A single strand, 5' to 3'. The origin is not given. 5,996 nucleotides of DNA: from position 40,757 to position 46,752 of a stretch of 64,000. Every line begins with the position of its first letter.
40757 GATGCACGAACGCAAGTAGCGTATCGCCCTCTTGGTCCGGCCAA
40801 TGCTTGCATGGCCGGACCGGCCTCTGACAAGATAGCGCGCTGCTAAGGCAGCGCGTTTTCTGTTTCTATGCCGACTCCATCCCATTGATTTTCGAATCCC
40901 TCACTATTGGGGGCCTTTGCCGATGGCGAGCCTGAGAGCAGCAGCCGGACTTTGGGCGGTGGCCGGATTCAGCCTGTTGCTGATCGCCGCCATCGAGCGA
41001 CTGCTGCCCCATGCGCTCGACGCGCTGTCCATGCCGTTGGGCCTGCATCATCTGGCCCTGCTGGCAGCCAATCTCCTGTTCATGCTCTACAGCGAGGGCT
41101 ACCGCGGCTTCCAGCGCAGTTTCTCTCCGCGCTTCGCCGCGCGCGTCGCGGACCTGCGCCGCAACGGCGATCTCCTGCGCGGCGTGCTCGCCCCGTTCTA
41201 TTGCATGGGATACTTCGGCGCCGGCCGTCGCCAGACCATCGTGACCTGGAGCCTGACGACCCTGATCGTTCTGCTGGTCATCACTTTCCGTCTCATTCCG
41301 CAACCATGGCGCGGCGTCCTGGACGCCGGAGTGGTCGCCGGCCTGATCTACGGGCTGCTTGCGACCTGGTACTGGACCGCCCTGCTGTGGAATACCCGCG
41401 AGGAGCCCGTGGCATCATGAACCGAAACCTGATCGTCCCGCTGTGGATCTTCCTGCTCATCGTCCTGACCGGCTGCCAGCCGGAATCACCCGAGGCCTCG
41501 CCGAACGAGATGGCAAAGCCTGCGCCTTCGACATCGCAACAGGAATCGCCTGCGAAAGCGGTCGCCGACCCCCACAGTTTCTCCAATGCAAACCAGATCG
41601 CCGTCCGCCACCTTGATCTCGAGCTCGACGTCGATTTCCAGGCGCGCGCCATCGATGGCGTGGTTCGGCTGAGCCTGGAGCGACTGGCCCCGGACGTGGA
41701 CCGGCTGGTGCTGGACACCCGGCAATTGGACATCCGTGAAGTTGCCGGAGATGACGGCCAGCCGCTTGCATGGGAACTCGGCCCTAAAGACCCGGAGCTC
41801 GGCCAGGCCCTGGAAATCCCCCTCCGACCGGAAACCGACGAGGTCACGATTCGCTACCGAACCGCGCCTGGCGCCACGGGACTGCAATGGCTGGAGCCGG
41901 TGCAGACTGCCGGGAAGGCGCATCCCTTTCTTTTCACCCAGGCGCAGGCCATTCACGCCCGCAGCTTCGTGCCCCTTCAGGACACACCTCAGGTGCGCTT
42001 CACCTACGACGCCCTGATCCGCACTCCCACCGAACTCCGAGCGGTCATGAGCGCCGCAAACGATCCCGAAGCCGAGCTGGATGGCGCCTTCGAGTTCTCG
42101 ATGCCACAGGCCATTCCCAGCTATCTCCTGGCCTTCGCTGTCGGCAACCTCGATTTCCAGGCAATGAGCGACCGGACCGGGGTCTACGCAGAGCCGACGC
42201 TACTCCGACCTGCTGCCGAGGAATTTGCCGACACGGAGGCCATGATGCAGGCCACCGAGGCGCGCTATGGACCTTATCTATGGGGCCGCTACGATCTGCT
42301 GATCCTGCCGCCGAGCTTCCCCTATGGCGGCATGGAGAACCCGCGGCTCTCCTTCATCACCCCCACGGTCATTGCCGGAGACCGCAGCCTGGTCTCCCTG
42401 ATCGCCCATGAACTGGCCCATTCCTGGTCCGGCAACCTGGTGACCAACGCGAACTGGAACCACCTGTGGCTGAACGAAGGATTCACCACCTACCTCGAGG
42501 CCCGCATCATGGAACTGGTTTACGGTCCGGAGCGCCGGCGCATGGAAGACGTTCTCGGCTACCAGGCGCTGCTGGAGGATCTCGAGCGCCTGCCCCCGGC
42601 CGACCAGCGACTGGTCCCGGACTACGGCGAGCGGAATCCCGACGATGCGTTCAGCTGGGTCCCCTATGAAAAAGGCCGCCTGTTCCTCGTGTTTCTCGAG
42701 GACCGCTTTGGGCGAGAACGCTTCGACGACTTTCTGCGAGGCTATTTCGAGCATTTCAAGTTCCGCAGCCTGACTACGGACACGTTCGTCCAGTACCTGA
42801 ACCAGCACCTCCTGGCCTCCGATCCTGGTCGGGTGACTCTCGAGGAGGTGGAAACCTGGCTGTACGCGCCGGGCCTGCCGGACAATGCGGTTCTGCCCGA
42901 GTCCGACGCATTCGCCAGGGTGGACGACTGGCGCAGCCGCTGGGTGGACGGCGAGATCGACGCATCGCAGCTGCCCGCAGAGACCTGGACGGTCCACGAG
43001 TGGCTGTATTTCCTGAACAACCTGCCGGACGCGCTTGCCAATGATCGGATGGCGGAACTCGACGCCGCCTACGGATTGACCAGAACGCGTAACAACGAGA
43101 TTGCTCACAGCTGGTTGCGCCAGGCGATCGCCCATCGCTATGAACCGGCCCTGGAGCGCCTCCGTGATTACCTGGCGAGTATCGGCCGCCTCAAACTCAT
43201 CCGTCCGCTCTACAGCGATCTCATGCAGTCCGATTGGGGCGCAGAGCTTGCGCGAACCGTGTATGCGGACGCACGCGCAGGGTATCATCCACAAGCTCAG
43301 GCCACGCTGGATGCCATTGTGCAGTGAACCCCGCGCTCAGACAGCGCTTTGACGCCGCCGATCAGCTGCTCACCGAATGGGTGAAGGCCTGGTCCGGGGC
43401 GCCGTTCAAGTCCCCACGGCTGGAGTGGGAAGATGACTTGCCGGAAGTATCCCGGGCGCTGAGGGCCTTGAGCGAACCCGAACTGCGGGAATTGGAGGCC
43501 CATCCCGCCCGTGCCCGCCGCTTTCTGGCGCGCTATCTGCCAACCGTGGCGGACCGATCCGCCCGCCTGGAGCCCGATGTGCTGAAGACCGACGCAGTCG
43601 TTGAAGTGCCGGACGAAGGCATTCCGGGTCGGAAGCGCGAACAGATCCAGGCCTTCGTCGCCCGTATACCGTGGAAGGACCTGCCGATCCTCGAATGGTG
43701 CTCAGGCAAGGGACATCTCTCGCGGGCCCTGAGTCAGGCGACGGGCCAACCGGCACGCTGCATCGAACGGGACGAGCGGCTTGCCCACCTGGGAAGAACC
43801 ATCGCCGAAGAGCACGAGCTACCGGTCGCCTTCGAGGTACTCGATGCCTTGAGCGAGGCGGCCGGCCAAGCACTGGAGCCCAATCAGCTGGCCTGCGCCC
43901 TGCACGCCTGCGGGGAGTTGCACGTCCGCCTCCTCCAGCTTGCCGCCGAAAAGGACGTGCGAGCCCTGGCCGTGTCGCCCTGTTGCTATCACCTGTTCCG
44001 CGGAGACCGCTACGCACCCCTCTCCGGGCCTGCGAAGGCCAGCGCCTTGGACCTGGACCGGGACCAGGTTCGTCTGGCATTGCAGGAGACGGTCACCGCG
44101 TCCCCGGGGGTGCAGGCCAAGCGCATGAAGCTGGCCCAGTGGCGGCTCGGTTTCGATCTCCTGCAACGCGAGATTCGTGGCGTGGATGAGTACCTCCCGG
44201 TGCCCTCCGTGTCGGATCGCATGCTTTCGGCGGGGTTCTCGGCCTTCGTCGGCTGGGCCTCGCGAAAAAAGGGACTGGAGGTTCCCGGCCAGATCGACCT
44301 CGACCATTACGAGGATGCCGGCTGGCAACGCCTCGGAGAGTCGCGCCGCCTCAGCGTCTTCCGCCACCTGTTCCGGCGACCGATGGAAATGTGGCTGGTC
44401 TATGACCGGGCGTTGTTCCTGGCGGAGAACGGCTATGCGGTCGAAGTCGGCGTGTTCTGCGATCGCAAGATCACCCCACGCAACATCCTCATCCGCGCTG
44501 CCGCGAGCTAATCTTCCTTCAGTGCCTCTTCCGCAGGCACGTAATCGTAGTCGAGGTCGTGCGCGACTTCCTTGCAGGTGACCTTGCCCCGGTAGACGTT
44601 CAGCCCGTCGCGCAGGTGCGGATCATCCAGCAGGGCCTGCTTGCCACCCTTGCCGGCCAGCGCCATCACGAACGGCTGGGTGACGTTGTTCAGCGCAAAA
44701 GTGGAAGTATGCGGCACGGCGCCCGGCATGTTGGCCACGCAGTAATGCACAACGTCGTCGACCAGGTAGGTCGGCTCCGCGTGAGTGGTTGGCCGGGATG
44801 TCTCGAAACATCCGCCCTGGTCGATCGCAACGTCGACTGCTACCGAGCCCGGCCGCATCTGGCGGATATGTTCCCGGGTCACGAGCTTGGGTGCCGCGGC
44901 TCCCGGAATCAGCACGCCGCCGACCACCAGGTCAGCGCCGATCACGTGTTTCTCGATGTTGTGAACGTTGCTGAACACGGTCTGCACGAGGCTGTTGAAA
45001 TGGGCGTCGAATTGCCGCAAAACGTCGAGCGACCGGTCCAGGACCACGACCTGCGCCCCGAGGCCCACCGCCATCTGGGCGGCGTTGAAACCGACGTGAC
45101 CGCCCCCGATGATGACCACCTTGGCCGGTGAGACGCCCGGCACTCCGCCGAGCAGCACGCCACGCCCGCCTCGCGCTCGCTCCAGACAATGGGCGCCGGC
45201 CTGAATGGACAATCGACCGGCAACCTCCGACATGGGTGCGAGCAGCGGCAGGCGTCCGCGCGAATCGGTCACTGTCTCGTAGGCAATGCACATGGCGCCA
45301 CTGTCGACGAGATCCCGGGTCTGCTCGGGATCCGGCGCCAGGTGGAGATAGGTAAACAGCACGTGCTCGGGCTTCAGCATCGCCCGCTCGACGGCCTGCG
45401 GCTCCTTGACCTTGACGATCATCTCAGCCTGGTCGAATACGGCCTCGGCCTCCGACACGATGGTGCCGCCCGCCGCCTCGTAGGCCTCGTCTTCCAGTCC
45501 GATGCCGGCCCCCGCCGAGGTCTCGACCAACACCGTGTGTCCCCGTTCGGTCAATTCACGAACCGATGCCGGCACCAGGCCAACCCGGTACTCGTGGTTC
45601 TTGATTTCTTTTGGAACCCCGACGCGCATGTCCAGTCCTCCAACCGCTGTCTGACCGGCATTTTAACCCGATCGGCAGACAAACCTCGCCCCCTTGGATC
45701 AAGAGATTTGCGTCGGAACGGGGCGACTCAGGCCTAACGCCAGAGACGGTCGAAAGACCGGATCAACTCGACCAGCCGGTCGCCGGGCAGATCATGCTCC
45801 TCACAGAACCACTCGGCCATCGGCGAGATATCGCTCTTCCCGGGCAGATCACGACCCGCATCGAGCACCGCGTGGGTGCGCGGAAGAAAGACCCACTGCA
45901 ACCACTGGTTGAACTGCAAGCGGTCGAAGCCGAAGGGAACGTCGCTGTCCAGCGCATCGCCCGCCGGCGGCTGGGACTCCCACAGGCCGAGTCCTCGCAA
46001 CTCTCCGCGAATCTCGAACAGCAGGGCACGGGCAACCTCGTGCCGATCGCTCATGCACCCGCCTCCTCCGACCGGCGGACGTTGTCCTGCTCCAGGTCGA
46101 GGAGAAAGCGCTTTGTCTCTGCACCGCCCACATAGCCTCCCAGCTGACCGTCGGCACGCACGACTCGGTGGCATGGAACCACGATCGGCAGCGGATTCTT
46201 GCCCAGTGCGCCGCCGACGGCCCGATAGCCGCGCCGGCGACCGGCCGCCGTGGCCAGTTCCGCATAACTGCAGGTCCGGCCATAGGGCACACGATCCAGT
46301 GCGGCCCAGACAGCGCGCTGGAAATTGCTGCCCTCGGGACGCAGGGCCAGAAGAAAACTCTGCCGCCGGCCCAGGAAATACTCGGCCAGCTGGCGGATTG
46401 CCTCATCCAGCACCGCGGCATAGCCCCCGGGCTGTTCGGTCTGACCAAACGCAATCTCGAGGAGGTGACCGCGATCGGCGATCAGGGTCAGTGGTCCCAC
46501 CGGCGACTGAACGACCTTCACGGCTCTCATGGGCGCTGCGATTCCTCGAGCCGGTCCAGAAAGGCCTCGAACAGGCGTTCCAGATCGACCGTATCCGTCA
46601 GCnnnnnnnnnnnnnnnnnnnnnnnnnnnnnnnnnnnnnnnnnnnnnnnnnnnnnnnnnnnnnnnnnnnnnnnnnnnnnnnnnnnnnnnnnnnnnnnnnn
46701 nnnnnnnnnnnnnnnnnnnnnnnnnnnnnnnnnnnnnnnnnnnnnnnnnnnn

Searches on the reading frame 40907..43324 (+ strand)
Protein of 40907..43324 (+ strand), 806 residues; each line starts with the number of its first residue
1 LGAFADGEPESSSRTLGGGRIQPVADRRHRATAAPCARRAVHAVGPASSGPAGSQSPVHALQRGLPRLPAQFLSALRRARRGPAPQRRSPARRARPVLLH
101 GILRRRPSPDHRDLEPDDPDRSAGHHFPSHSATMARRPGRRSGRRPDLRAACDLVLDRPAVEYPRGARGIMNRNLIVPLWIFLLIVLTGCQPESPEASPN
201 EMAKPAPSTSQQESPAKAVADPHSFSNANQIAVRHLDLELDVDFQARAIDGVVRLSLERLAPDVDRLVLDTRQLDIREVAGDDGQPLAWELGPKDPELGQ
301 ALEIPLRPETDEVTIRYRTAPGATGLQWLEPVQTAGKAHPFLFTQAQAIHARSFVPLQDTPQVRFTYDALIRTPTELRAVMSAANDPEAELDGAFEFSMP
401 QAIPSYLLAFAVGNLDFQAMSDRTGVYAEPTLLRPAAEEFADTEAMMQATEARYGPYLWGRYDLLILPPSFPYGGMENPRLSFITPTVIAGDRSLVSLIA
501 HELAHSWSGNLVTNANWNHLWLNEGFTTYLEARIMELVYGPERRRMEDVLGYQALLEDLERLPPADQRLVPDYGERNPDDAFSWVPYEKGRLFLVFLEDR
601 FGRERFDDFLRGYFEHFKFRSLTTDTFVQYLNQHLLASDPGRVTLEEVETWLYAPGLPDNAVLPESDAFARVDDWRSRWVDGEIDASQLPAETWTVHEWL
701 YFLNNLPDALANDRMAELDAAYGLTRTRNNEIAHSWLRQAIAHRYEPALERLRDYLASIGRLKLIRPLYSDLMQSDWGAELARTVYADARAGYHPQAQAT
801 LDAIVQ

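Call 67: search_protein_families(library=pfam, proteins=[window:40907-43324:+], max_evalue=0.001)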
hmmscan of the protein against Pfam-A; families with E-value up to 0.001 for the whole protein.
window:40907-43324:+ (806 aa): 3 families
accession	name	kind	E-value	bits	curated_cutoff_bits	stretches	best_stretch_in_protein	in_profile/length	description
PF01433.26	Peptidase_M1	-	1.6e-44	152.6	27.7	1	443-634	6-206/218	Peptidase family M1 domain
PF09127.17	Leuk-A4-hydro_C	-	9.6e-26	90.5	27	1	694-803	1-110/112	Leukotriene A4 hydrolase, C-terminal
PF17900.6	Peptidase_M1_N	-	3.5e-15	57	25.8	1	235-407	4-186/186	Peptidase M1 N-terminal domain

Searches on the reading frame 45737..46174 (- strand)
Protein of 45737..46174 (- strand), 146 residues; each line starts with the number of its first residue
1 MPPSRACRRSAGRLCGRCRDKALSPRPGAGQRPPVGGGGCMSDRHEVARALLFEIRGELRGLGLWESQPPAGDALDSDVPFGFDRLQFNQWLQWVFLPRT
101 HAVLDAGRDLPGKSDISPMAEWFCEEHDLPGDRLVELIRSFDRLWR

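Call 67: search_protein_families(library=pfam, proteins=[window:45737-46174:-], max_evalue=0.001)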
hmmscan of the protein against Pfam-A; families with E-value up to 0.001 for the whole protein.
window:45737-46174:- (146 aa): 1 family
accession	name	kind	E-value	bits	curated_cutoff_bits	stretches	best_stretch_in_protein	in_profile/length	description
PF04287.17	DUF446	-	6.4e-26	90.7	25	1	50-144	4-98/98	tRNA pseudouridine synthase C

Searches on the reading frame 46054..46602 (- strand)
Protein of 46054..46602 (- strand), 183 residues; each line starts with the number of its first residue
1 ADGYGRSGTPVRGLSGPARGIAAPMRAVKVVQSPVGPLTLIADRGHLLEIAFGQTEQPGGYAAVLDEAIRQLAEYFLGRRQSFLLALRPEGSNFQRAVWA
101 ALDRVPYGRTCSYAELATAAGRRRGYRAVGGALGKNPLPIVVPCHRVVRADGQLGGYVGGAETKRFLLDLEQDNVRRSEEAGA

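Call 67: search_protein_families(library=pfam, proteins=[window:46054-46602:-], max_evalue=0.001)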
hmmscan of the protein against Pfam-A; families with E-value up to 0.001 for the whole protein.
window:46054-46602:- (183 aa): 2 families
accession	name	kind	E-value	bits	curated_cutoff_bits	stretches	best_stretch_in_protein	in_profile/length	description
PF01035.26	DNA_binding_1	-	1.2e-33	115.3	27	1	93-172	1-80/81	6-O-methylguanine DNA methyltransferase, DNA binding domain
PF02870.21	Methyltransf_1N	-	9.3e-07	29.7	21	1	30-88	5-70/71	6-O-methylguanine DNA methyltransferase, ribonuclease-like domain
